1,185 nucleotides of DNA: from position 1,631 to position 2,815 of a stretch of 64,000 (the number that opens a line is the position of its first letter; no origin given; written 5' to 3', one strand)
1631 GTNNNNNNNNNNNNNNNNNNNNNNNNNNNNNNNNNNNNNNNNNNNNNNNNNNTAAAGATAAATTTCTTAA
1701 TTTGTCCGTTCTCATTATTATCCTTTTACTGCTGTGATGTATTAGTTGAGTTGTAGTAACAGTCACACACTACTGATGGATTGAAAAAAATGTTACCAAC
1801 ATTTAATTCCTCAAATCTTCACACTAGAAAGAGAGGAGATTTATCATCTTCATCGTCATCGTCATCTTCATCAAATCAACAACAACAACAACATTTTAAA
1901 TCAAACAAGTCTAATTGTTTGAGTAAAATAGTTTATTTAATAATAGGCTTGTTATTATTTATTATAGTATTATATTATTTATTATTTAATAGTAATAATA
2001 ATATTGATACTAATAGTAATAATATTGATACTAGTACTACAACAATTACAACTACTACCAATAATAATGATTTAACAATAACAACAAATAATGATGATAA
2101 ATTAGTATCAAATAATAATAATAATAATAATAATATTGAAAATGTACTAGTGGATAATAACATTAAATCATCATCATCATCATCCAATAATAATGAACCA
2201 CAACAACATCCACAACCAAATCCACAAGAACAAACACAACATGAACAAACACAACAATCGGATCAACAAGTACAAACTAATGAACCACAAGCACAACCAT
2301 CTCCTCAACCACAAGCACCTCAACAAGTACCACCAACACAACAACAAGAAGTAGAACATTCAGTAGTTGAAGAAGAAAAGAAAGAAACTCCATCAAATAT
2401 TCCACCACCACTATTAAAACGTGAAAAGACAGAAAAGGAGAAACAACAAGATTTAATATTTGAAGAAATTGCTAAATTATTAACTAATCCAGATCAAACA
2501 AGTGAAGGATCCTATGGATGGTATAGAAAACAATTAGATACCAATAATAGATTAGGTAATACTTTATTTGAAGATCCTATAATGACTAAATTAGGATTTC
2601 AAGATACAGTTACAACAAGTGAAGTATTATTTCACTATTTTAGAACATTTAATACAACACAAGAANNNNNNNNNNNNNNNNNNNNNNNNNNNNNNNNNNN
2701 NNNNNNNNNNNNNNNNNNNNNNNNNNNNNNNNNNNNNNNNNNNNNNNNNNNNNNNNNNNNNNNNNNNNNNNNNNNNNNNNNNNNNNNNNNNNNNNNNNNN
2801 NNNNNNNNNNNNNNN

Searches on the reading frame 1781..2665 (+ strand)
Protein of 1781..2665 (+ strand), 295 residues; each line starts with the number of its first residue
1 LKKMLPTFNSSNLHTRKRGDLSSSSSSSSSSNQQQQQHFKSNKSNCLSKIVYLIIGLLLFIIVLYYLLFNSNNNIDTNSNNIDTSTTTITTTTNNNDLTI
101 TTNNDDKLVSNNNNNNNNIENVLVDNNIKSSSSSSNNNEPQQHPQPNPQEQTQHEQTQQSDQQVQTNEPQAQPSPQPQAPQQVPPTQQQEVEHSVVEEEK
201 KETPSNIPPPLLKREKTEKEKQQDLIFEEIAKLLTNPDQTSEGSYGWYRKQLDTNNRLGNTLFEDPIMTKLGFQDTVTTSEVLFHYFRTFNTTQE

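Call 42: find_homologous_proteins(query=window:1781-2665:+, max_evalue=0.001)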
Query window:1781-2665:+: 1708 candidates shared short words with the query, none scored E <= 0.001.
